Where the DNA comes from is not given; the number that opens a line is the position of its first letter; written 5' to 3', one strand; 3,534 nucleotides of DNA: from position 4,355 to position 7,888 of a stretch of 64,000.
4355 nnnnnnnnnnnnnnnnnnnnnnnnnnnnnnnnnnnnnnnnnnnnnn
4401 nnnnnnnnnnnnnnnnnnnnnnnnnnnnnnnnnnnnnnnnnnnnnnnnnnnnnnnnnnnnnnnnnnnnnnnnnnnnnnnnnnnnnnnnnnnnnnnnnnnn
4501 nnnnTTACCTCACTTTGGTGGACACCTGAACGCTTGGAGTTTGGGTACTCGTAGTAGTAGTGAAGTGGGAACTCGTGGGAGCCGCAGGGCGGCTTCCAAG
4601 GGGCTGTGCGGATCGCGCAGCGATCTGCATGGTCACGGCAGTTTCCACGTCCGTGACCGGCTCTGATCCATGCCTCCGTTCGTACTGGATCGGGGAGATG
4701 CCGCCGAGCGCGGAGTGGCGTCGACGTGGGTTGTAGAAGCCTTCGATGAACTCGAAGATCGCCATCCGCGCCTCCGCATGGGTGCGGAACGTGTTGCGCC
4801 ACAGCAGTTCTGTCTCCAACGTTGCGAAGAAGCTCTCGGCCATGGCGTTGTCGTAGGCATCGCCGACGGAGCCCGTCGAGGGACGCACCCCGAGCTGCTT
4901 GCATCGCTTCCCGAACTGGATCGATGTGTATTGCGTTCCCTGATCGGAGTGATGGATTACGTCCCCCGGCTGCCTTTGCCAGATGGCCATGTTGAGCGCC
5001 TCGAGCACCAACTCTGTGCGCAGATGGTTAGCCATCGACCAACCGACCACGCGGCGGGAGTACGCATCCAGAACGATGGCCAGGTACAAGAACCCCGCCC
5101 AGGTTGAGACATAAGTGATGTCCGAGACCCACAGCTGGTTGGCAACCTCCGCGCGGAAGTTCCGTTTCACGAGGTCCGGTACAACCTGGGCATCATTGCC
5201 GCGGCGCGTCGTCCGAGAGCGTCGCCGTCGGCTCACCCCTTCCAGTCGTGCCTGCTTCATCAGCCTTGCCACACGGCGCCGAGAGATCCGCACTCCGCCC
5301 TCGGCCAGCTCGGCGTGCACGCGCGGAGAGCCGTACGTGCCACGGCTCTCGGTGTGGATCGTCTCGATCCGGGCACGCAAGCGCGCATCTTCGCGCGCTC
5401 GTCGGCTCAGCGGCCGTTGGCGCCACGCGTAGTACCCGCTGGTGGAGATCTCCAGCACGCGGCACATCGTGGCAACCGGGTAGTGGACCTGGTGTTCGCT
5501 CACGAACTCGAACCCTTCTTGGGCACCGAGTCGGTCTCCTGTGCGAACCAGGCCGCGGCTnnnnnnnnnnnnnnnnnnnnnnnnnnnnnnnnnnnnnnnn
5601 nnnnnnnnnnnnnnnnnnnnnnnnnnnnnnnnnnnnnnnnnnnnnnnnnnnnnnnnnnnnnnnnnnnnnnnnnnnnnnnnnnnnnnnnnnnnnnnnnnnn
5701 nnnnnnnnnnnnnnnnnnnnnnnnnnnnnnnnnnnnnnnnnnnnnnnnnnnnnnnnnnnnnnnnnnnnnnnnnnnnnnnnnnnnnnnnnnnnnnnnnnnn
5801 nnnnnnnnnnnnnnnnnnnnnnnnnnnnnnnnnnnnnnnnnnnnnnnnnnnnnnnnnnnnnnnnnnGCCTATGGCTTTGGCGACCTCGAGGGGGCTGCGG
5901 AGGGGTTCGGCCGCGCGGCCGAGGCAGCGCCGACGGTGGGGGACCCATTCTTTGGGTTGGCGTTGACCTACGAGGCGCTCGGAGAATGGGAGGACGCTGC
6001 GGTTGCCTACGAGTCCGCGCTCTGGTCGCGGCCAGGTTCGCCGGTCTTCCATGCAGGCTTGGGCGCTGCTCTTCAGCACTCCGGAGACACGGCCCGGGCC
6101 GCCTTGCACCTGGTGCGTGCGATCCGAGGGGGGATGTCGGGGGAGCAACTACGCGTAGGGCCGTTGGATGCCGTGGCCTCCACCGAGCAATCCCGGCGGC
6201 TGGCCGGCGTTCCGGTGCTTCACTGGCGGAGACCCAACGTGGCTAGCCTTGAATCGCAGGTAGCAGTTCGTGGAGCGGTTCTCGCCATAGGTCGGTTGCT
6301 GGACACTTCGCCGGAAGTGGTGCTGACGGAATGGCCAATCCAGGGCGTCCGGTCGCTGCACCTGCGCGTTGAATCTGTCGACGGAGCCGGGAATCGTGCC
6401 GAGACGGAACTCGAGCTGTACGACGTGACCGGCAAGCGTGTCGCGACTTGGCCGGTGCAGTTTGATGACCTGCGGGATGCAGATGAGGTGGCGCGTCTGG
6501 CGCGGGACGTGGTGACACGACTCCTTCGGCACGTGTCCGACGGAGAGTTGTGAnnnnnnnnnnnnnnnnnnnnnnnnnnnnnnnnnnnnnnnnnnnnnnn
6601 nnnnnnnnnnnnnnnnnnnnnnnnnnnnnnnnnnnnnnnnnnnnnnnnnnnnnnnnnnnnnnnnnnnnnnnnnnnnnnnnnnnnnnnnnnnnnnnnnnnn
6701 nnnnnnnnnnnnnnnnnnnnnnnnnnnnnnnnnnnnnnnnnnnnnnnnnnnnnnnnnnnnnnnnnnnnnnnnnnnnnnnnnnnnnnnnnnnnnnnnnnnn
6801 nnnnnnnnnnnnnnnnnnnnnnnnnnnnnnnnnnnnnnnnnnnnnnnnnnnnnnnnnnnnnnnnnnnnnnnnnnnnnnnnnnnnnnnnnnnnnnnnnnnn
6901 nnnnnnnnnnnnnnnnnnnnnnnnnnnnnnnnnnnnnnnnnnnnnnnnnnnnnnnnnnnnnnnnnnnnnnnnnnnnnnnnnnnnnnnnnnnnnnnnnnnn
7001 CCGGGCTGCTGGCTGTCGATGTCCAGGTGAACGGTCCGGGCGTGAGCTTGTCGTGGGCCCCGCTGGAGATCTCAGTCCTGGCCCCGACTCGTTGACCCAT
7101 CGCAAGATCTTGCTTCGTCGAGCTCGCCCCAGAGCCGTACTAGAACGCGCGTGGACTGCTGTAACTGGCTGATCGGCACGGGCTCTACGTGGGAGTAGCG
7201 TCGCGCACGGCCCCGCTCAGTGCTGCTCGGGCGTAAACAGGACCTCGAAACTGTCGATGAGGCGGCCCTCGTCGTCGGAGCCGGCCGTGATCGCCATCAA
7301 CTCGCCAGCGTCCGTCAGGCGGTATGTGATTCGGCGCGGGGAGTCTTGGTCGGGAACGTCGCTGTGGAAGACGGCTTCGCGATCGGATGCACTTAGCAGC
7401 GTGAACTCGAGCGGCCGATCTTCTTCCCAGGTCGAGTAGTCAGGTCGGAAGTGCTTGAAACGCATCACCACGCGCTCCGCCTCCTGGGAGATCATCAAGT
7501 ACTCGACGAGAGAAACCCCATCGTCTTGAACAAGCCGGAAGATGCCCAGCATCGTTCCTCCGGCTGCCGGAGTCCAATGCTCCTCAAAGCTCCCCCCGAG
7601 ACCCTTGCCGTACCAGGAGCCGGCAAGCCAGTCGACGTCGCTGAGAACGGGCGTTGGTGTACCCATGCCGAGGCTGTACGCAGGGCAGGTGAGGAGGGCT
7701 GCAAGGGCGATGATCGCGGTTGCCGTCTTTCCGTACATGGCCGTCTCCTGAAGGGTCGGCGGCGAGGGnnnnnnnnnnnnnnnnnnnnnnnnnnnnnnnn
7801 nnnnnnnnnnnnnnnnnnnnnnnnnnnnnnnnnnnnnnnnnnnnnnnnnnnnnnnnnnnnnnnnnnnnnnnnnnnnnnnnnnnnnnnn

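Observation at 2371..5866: Two directly repeated, mutually decayed copies of one IS3-family element bracketing a small Cys-rich peptide gene (composite-transposon-like)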

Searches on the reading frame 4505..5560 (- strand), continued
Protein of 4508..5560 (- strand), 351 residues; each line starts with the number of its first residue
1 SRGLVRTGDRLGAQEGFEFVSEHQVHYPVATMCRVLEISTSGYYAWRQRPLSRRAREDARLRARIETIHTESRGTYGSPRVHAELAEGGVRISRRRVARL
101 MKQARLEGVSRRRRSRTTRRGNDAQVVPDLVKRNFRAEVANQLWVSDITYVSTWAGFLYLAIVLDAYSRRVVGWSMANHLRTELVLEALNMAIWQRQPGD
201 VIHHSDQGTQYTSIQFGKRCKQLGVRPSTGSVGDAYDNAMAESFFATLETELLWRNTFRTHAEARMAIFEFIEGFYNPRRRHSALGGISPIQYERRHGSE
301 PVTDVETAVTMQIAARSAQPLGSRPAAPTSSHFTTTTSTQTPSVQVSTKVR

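Call 49: search_dna_similar(query=window:4667-5512:-, collection=plasmids, mode=protein, max_rows=15)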
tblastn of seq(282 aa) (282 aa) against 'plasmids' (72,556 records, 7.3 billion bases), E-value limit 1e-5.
The search stops at 5000 records and this limit was reached: more records match than are counted here, and every count below describes the 5000 best-scoring records only.
In 3 record(s) the limit of 40 matching pieces per record was reached: places in those records are undercounted.
Records with a match: at least 5000; places in all: 18819; records where one place covers at least 80% of the query: 4992.
Best place of each record, by identity: 60-80% 12; <60% 4988.
By first word of the organism name: Escherichia 1926; Klebsiella 643; Acinetobacter 247; Enterobacter 215; Salmonella 186; Shigella 157; Citrobacter 156; Streptomyces 142; Ralstonia 101; Pseudosulfitobacter 80; and 180 more.
By predicted mobility (MOB-suite, as given by PLSDB): conjugative 2379; non-mobilizable 1396; mobilizable 1225.
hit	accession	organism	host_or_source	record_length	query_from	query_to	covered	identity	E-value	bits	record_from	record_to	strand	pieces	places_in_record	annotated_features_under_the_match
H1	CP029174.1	Methylobacterium sp. DM1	-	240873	1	279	99%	65.4%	1e-106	346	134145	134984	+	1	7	IS3 family transposase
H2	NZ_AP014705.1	Methylobacterium aquaticum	-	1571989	1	281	100%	64.5%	9e-108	349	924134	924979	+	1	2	none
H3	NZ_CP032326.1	Azospirillum argentinense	soil sample,Agricultural field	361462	1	280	99%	64.3%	1e-108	352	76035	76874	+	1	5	IS3 family transposase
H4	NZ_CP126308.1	Bosea vestrisii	cell culture,root nodule of Vicia ...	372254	1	281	100%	63.7%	3e-108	350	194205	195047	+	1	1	IS3 family transposase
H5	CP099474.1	Roseomonas mucosa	Human skin,single cell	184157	1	278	99%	63.4%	5e-103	336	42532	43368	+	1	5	IS3 family transposase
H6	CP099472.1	Roseomonas mucosa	Human skin,single cell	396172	1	278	99%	63.4%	5e-103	336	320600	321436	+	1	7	IS3 family transposase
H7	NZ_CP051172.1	Ralstonia pseudosolanacearum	Whole organism,potato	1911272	1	279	99%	62.0%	2e-96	317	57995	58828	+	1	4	none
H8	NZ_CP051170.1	Ralstonia pseudosolanacearum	Whole organism,potato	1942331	1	279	99%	62.0%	2e-96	317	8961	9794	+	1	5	none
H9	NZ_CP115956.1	Ralstonia pseudosolanacearum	Solanum tuberosum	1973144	1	279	99%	62.0%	2e-96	317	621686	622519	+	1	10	none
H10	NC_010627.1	Paraburkholderia phymatum STM815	-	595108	1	281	100%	59.4%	1e-94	312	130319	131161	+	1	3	none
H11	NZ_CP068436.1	Cupriavidus necator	heavy metal containmented soil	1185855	1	279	99%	59.9%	9e-99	323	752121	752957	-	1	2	none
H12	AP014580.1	Burkholderia sp. RPE67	Riptortus pedestris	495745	1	278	99%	59.7%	5e-93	307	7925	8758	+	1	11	integrase catalytic region | transposase IS3/IS911 family protein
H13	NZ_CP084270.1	Caballeronia sp. Lep1P3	Leptoglossus zonatus,Cell culture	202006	1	278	99%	59.7%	1e-92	306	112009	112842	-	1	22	none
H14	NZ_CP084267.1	Caballeronia sp. Lep1P3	Leptoglossus zonatus,Cell culture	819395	1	278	99%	59.7%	1e-92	306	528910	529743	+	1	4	none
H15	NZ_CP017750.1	Cupriavidus sp. USMAA2-4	cell culture,Sungai Pinang, Penang, ...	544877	1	278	99%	59.4%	4e-97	319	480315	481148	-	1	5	IS3 family transposase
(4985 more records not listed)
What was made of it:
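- Tried and rejected: Plasmid tblastn gives only generic "IS3 family transposase" labels at no more than 65% identity (call 49).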

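Call 53: find_encoding_contigs(protein=window:4505-5503:-, flank=5000, max_places=8)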
Protein window:4505-5503:- (332 aa): no gene with exactly this product is on record in the collection.

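Call 54: list_cluster_members(proteins=[P0001, P0017, P0002, P0005, P0008])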
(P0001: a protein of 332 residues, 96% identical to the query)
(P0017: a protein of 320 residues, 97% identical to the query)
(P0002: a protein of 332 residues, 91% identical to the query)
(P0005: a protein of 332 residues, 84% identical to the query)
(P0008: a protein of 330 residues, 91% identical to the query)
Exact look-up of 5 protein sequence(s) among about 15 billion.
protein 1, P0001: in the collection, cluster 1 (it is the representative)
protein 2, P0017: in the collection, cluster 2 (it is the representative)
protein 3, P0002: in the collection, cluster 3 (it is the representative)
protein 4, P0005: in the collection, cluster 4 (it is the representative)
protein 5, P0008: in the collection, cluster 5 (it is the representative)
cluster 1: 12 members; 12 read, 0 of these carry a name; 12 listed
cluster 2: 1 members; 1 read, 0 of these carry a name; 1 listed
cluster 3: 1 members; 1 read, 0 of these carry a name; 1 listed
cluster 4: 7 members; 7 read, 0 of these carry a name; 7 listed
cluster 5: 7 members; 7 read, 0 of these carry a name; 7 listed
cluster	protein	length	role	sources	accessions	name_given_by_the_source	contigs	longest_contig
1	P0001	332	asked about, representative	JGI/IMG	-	-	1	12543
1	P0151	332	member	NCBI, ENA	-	-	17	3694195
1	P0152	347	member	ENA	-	-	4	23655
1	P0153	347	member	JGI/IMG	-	-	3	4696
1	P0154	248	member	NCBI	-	-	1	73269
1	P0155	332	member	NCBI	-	-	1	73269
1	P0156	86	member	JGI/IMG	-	-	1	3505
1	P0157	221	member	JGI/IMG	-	-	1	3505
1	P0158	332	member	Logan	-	-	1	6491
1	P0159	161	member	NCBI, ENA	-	-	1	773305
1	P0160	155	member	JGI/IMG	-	-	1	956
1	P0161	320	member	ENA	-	-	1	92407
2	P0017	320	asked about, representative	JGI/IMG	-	-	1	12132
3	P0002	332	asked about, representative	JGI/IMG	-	-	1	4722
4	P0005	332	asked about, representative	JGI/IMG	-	-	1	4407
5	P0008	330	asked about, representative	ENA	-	-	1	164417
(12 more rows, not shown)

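Call 56: find_encoding_contigs(protein=P0151, flank=1500, max_places=10)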
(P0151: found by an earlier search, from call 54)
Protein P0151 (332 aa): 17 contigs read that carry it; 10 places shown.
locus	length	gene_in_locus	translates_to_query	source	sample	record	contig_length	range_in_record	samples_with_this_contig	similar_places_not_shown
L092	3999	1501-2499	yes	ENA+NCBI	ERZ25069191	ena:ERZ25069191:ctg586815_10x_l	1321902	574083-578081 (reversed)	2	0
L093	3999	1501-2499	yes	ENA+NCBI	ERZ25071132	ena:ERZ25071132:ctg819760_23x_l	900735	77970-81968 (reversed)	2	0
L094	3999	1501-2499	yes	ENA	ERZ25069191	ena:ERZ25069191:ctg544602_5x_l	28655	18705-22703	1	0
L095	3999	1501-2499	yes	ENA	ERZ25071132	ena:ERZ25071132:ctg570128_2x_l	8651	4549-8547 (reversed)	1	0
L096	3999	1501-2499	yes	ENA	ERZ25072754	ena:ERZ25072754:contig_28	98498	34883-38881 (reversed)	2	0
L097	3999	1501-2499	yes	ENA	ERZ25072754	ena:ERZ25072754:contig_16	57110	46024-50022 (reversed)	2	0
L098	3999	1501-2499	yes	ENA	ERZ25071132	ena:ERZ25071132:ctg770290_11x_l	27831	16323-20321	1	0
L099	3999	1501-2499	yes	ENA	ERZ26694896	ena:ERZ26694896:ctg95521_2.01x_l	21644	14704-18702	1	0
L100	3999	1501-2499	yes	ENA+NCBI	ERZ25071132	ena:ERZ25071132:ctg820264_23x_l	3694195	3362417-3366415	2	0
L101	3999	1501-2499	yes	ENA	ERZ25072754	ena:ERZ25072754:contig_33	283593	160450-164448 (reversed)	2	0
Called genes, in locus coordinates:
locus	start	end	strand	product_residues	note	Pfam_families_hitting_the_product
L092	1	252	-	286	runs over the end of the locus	PF07969:Amidohydro_3, PF01979:Amidohydro_1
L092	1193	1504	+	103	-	PF01527:HTH_Tnp_1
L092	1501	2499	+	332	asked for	PF13276:HTH_21, PF00665:rve, PF13683:rve_3, PF13333:rve_2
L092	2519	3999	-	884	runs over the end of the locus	PF00069:Pkinase, PF01636:APH (faint), PF07714:PK_Tyr_Ser-Thr, PF03109:ABC1 (weak), PF26550:Tricorn_2nd (faint), PF07676:PD40 (weak), PF26549:Tricorn_N (weak)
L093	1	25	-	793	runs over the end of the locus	PF12704:MacB_PCD, PF02687:FtsX, PF12704:MacB_PCD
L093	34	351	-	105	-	PF03551:PadR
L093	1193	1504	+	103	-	PF01527:HTH_Tnp_1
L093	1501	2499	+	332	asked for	PF13276:HTH_21, PF00665:rve, PF13683:rve_3, PF13333:rve_2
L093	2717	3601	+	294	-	PF13620:CarboxypepD_reg, PF13715:CarbopepD_reg_2 (weak)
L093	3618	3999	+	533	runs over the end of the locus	PF00593:TonB_dep_Rec_b-barrel (weak), PF25183:OMP_b-brl_4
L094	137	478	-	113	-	-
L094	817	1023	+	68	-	-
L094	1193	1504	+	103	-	PF01527:HTH_Tnp_1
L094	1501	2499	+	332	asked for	PF13276:HTH_21, PF00665:rve, PF13683:rve_3, PF13333:rve_2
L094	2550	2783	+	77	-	-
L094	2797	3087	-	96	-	-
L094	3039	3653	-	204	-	PF18863:AbiJ_NTD4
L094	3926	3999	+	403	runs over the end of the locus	PF13356:Arm-DNA-bind_3, PF22022:Phage_int_M, PF00589:Phage_integrase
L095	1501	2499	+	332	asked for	PF13276:HTH_21, PF00665:rve, PF13683:rve_3, PF13333:rve_2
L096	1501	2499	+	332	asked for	PF13276:HTH_21, PF00665:rve, PF13683:rve_3, PF13333:rve_2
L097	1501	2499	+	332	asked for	PF13276:HTH_21, PF00665:rve, PF13683:rve_3, PF13333:rve_2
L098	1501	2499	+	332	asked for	PF13276:HTH_21, PF00665:rve, PF13683:rve_3, PF13333:rve_2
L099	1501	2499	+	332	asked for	PF13276:HTH_21, PF00665:rve, PF13683:rve_3, PF13333:rve_2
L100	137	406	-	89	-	-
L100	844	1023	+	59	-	-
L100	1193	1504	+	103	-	PF01527:HTH_Tnp_1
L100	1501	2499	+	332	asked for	PF13276:HTH_21, PF00665:rve, PF13683:rve_3, PF13333:rve_2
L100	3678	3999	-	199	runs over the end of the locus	-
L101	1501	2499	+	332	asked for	PF13276:HTH_21, PF00665:rve, PF13683:rve_3, PF13333:rve_2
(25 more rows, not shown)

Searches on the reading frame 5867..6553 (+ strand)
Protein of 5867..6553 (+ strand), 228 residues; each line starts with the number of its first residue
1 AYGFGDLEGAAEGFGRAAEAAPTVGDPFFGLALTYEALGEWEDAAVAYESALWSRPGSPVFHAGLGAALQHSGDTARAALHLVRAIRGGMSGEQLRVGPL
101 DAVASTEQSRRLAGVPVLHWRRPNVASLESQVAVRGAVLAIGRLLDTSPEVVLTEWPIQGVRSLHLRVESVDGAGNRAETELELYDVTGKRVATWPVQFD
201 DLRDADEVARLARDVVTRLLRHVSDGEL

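Call 7: search_protein_families(library=pfam, proteins=[window:5867-6553:+], max_evalue=0.01)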
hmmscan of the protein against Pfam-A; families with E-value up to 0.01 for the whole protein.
window:5867-6553:+ (228 aa): 8 families
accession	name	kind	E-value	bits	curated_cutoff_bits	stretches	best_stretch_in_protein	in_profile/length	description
PF07719.23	TPR_2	-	3e-07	30.5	27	0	28-52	4-28/34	Tetratricopeptide repeat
PF00515.34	TPR_1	-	3e-05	24.1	27.8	1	28-52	4-28/34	Tetratricopeptide repeat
PF13176.12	TPR_7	-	5.7e-05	23.3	27.9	0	30-55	4-29/36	Tetratricopeptide repeat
PF14559.12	TPR_19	-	6.1e-05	23.7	25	0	4-49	4-49/68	Tetratricopeptide repeat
PF13431.12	TPR_17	-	0.00044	20.8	24.4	0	16-44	4-32/34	Tetratricopeptide repeat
PF13414.12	TPR_11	-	0.00099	19.2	26.8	0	37-71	6-40/42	TPR repeat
PF13174.12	TPR_6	-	0.0016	19.4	26.3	0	29-58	4-33/33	Tetratricopeptide repeat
PF13432.12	TPR_16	-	0.006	17.4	32.7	1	30-87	2-59/65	Tetratricopeptide repeat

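Call 21: find_homologous_proteins(query=window:5867-6553:+, max_evalue=0.00001)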
Query window:5867-6553:+ (228 aa): 1 proteins with E <= 0.00001 among 8000 candidates.
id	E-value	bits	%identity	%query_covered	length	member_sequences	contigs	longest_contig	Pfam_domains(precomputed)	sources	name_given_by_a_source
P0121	2.5e-127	441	100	90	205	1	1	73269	PF07719.24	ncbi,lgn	-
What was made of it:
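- Tried and rejected: The right-flank ORF finds only itself among about 5.8 billion proteins (call 21).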

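Call 22: find_encoding_contigs(protein=P0121, flank=10000, max_places=6)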
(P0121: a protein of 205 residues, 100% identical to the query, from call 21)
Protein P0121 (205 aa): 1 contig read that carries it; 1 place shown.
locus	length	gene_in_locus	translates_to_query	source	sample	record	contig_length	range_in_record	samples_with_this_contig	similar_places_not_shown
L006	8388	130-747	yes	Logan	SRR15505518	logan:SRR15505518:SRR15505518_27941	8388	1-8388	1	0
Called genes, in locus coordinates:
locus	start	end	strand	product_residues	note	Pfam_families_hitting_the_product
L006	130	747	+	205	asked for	PF07719:TPR_2 (faint)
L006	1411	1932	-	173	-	PF19780:DUF6265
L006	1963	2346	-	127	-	PF00903:Glyoxalase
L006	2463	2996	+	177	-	PF01638:HxlR, PF12802:MarR_2 (faint), PF25213:HVO_A0261_N, PF09339:HTH_IclR (faint), PF13601:HTH_34 (faint), PF00392:GntR (faint), PF03551:PadR (faint), PF01638:HxlR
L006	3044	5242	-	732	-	-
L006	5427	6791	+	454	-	PF17170:DUF5128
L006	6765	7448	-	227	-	-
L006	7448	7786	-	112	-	PF03551:PadR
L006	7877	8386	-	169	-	?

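Call 23: list_cluster_members(proteins=[P0121, P0004, P0007, P0013, P0016, P0011, P0024])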
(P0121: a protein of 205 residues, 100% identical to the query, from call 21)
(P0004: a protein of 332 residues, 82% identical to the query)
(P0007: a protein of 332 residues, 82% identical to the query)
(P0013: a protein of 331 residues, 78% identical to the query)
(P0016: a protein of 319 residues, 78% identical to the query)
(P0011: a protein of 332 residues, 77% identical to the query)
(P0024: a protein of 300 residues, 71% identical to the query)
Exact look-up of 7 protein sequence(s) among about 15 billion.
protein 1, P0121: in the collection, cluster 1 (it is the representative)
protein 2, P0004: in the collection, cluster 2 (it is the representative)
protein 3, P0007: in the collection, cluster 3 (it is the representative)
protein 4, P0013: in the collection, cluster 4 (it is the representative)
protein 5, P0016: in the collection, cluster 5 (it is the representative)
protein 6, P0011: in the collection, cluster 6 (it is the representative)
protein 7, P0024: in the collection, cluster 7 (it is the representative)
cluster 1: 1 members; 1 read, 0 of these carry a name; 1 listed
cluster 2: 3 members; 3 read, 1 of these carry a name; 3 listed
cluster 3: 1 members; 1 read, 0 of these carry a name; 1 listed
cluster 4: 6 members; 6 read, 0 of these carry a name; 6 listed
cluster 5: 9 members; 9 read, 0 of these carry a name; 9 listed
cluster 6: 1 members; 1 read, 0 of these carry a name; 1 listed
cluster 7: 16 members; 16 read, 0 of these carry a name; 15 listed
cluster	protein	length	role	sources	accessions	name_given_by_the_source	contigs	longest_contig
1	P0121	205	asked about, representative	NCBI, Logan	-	-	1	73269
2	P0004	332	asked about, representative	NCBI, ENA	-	-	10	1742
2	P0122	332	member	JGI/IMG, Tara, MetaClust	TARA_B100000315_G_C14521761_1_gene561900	putative transposase | strand:- start:94 stop:1092 length:999 start_codon:yes stop_codon:yes gene_type:complete | TARA_039_MES_0.22-1.6_C8194851_1_gene373181 COG2801 K07497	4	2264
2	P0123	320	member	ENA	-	-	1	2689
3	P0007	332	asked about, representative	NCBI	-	-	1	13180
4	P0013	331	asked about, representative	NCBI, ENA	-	-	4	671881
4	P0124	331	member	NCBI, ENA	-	-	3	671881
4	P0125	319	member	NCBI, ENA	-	-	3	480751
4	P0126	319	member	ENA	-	-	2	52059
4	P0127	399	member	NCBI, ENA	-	-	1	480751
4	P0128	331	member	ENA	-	-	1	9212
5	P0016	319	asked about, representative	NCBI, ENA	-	-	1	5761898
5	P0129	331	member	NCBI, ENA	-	-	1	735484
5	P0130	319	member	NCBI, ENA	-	-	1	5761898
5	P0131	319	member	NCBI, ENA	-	-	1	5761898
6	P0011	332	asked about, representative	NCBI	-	-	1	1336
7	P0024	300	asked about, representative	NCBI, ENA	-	-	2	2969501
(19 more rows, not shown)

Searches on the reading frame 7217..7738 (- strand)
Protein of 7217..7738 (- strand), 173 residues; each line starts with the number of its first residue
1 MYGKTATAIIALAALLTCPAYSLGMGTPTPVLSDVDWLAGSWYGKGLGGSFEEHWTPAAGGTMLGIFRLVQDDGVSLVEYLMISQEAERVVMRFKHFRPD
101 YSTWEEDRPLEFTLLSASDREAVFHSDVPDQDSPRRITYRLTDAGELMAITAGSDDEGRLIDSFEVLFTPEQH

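Call 10: find_encoding_contigs(protein=window:7217-7738:-, flank=10000)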
Protein window:7217-7738:- (173 aa): 2 contigs read that carry it; 2 places shown.
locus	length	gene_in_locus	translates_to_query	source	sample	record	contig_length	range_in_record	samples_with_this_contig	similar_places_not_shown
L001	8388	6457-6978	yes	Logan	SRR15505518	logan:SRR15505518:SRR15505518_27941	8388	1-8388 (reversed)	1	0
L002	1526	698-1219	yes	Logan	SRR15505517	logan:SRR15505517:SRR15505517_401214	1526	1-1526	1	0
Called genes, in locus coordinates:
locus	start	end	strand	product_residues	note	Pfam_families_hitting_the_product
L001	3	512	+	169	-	?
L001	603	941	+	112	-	PF03551:PadR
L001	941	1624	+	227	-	-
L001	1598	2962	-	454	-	PF17170:DUF5128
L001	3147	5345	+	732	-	-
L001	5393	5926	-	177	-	PF01638:HxlR, PF12802:MarR_2 (faint), PF25213:HVO_A0261_N, PF09339:HTH_IclR (faint), PF13601:HTH_34 (faint), PF00392:GntR (faint), PF03551:PadR (faint), PF01638:HxlR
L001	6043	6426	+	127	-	PF00903:Glyoxalase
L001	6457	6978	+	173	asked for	PF19780:DUF6265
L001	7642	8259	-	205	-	PF07719:TPR_2 (faint)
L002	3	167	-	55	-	?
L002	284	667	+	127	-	PF00903:Glyoxalase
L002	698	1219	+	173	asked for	PF19780:DUF6265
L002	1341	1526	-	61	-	?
